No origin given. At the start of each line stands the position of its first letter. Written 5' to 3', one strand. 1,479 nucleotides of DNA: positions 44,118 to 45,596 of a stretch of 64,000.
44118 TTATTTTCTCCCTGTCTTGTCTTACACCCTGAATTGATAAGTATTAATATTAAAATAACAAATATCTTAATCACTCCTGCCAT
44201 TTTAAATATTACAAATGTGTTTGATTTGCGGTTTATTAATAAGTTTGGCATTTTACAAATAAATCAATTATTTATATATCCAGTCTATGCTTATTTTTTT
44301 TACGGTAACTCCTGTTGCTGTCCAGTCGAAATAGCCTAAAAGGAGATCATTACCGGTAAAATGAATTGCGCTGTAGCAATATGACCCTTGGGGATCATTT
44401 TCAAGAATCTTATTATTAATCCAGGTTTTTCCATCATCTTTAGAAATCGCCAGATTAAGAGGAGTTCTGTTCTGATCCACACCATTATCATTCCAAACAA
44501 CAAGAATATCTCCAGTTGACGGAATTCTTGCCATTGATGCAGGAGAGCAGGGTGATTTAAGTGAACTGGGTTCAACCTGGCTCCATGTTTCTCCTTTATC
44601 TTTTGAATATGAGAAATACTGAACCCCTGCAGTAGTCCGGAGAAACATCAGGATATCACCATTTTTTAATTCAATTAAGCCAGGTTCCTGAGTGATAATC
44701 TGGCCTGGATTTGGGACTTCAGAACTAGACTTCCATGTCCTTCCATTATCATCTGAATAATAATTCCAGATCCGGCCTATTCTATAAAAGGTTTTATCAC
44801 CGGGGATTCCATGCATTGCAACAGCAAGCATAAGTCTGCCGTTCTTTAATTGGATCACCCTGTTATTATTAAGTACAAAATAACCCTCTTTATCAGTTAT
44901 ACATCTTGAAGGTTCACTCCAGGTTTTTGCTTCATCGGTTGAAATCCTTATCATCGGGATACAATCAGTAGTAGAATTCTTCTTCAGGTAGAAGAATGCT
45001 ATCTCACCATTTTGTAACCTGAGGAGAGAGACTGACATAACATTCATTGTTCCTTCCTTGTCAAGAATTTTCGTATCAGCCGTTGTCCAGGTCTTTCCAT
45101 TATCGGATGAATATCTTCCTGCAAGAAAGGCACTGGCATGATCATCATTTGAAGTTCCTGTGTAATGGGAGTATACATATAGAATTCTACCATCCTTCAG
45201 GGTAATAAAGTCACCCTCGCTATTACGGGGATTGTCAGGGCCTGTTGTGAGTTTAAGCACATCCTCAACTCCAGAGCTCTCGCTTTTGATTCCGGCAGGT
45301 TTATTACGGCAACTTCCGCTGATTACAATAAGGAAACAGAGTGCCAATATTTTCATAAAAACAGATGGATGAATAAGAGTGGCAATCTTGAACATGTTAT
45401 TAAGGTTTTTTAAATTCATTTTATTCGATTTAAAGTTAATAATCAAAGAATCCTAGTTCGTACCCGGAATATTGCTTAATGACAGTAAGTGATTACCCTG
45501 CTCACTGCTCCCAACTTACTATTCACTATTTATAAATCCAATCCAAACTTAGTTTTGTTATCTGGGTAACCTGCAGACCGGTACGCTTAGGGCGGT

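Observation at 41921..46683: Four tandem family A paralogs after SusD are ancient, selectively maintained duplicates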

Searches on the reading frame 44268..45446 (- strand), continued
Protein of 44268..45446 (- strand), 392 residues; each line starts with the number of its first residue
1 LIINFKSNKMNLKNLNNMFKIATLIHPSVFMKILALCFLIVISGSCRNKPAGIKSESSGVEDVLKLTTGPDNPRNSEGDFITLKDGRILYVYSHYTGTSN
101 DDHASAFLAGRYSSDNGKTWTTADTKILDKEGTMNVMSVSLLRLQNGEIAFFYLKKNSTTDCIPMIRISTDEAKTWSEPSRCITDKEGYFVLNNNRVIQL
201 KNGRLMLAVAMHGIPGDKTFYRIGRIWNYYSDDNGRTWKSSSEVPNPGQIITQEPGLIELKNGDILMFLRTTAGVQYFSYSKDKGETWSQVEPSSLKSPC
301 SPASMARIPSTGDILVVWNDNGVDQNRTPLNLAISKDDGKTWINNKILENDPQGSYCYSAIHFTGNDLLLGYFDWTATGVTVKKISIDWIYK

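Call 59: search_protein_families(library=pfam, proteins=[L033:158-1102:+, L033:1099-1998:+, L033:3670-4596:+, L033:4597-5235:+, L033:5366-8200:+, L033:8130-9089:+, L033:9120-10613:+, L027:8032-8886:+, L027:8899-9894:+, L027:11086-13200:+], max_evalue=0.00001)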
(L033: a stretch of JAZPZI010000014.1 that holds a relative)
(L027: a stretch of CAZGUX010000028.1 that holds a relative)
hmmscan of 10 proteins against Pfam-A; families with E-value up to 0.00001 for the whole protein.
L033:158-1102:+ (314 aa): 1 family
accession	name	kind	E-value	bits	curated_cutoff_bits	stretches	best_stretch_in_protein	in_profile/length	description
PF00701.28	DHDPS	-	6.1e-50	170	22.1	1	23-301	2-283/289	Dihydrodipicolinate synthetase family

L033:1099-1998:+ (299 aa): 0 families

L033:3670-4596:+ (308 aa): 1 family
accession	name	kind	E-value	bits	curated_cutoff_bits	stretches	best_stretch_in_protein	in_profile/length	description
PF00144.29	Beta-lactamase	-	2.3e-40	139.2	27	1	2-280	34-318/329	Beta-lactamase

L033:4597-5235:+ (212 aa): 1 family
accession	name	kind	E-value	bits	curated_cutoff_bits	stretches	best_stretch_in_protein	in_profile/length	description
PF16161.11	DUF4867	-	3.3e-71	239.4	28.7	1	9-206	1-200/201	Domain of unknown function (DUF4867)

L033:5366-8200:+ (944 aa): 5 families
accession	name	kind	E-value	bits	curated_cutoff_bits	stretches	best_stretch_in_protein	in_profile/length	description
PF02836.23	Glyco_hydro_2_C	-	2e-80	270.6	21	1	278-564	7-300/302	Glycosyl hydrolases family 2, TIM barrel domain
PF02929.23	Bgal_small_N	-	7.2e-60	203.2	25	1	679-943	3-248/248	Beta galactosidase small chain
PF02837.24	Glyco_hydro_2_N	-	6.5e-46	156.8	28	1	43-200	3-167/169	Glycosyl hydrolases family 2, sugar binding domain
PF16353.11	LacZ_4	-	1.2e-09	38.7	27.3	1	575-635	3-62/87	Beta-galactosidase, domain 4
PF22666.2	Glyco_hydro_2_N2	-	6.8e-08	33.2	27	1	107-170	51-115/167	Glycosyl hydrolase 2 galactose-binding domain-like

L033:8130-9089:+ (319 aa): 1 family
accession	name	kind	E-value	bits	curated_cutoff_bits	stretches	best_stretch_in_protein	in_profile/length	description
PF04854.19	DUF624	-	8.9e-11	42.3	24.2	1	131-196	9-75/77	Protein of unknown function, DUF624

L033:9120-10613:+ (497 aa): 2 families
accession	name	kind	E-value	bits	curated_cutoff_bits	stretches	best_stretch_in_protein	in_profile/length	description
PF01087.27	GalP_UDP_transf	-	9.1e-39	134.2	22.1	1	19-230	3-184/184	Galactose-1-phosphate uridyl transferase, N-terminal domain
PF02744.22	GalP_UDP_tr_C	-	1.5e-17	64.3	29.2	1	246-443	3-164/165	Galactose-1-phosphate uridyl transferase, C-terminal domain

L027:8032-8886:+ (284 aa): 1 family
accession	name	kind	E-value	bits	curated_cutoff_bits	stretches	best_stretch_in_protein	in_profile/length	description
PF06439.18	3keto-disac_hyd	-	9.5e-34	117.5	26.8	1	28-255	1-185/187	3-keto-disaccharide hydrolase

L027:8899-9894:+ (331 aa): 1 family
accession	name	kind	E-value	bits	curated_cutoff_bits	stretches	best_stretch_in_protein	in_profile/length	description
PF00701.28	DHDPS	-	6.8e-23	81.2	22.1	1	42-303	3-268/289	Dihydrodipicolinate synthetase family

L027:11086-13200:+ (704 aa): 0 families
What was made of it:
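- DHDPS genes also flank the Acidobacteria and Clostridia relatives (call 59).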

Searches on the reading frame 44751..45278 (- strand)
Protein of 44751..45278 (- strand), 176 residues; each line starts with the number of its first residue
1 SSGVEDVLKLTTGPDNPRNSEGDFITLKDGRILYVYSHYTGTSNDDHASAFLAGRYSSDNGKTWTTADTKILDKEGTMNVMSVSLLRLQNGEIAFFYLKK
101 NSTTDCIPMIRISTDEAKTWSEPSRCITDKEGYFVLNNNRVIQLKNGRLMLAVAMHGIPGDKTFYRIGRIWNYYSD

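Call 30: search_solved_structures(query=A2, max_evalue=10, show_alignments=5)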
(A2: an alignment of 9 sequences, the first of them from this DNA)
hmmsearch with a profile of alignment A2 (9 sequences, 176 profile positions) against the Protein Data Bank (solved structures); distinct sequences matched with E-value up to 10: 41.
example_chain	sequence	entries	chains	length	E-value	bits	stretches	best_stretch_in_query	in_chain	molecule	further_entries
4fj6_A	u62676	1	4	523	1.7e-05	28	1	109-156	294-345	glycoside hydrolase family 33, candidate sialidase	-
2bf6_A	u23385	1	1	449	2.6e-05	27.4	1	112-163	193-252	EXO-ALPHA-SIALIDASE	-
2vk5_A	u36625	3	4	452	2.7e-05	27.3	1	112-163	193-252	EXO-ALPHA-SIALIDASE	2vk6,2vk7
5tsp_A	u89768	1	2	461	2.8e-05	27.2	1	111-163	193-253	Sialidase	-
8u5o_A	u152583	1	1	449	3.9e-05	26.8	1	112-163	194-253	Exo-alpha-sialidase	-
8u2a_A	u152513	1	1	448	3.9e-05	26.8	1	112-163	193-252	Exo-alpha-sialidase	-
8du5_A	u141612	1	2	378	0.00017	24.7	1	33-127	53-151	Sialidase-1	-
6myv_A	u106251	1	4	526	0.00017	24.7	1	110-158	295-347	Sialidase26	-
6mrv_B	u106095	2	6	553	0.00021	24.4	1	110-158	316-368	Sialidase26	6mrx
7lbu_A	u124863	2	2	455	0.00031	23.9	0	40-75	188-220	Exo-alpha-sialidase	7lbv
8xve_R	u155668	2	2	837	0.00038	23.6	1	112-164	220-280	Exo-alpha-sialidase,Endothelin receptor type B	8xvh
4x6k_A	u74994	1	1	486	0.00049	23.2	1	48-72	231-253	Anhydrosialidase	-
9db6_A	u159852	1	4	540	0.0005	23.2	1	108-156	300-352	BNR/Asp-box repeat protein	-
4x47_A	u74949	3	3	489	0.0005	23.2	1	48-72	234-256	Anhydrosialidase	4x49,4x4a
4q6k_A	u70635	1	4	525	0.00052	23.1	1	110-158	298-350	BNR/Asp-box repeat protein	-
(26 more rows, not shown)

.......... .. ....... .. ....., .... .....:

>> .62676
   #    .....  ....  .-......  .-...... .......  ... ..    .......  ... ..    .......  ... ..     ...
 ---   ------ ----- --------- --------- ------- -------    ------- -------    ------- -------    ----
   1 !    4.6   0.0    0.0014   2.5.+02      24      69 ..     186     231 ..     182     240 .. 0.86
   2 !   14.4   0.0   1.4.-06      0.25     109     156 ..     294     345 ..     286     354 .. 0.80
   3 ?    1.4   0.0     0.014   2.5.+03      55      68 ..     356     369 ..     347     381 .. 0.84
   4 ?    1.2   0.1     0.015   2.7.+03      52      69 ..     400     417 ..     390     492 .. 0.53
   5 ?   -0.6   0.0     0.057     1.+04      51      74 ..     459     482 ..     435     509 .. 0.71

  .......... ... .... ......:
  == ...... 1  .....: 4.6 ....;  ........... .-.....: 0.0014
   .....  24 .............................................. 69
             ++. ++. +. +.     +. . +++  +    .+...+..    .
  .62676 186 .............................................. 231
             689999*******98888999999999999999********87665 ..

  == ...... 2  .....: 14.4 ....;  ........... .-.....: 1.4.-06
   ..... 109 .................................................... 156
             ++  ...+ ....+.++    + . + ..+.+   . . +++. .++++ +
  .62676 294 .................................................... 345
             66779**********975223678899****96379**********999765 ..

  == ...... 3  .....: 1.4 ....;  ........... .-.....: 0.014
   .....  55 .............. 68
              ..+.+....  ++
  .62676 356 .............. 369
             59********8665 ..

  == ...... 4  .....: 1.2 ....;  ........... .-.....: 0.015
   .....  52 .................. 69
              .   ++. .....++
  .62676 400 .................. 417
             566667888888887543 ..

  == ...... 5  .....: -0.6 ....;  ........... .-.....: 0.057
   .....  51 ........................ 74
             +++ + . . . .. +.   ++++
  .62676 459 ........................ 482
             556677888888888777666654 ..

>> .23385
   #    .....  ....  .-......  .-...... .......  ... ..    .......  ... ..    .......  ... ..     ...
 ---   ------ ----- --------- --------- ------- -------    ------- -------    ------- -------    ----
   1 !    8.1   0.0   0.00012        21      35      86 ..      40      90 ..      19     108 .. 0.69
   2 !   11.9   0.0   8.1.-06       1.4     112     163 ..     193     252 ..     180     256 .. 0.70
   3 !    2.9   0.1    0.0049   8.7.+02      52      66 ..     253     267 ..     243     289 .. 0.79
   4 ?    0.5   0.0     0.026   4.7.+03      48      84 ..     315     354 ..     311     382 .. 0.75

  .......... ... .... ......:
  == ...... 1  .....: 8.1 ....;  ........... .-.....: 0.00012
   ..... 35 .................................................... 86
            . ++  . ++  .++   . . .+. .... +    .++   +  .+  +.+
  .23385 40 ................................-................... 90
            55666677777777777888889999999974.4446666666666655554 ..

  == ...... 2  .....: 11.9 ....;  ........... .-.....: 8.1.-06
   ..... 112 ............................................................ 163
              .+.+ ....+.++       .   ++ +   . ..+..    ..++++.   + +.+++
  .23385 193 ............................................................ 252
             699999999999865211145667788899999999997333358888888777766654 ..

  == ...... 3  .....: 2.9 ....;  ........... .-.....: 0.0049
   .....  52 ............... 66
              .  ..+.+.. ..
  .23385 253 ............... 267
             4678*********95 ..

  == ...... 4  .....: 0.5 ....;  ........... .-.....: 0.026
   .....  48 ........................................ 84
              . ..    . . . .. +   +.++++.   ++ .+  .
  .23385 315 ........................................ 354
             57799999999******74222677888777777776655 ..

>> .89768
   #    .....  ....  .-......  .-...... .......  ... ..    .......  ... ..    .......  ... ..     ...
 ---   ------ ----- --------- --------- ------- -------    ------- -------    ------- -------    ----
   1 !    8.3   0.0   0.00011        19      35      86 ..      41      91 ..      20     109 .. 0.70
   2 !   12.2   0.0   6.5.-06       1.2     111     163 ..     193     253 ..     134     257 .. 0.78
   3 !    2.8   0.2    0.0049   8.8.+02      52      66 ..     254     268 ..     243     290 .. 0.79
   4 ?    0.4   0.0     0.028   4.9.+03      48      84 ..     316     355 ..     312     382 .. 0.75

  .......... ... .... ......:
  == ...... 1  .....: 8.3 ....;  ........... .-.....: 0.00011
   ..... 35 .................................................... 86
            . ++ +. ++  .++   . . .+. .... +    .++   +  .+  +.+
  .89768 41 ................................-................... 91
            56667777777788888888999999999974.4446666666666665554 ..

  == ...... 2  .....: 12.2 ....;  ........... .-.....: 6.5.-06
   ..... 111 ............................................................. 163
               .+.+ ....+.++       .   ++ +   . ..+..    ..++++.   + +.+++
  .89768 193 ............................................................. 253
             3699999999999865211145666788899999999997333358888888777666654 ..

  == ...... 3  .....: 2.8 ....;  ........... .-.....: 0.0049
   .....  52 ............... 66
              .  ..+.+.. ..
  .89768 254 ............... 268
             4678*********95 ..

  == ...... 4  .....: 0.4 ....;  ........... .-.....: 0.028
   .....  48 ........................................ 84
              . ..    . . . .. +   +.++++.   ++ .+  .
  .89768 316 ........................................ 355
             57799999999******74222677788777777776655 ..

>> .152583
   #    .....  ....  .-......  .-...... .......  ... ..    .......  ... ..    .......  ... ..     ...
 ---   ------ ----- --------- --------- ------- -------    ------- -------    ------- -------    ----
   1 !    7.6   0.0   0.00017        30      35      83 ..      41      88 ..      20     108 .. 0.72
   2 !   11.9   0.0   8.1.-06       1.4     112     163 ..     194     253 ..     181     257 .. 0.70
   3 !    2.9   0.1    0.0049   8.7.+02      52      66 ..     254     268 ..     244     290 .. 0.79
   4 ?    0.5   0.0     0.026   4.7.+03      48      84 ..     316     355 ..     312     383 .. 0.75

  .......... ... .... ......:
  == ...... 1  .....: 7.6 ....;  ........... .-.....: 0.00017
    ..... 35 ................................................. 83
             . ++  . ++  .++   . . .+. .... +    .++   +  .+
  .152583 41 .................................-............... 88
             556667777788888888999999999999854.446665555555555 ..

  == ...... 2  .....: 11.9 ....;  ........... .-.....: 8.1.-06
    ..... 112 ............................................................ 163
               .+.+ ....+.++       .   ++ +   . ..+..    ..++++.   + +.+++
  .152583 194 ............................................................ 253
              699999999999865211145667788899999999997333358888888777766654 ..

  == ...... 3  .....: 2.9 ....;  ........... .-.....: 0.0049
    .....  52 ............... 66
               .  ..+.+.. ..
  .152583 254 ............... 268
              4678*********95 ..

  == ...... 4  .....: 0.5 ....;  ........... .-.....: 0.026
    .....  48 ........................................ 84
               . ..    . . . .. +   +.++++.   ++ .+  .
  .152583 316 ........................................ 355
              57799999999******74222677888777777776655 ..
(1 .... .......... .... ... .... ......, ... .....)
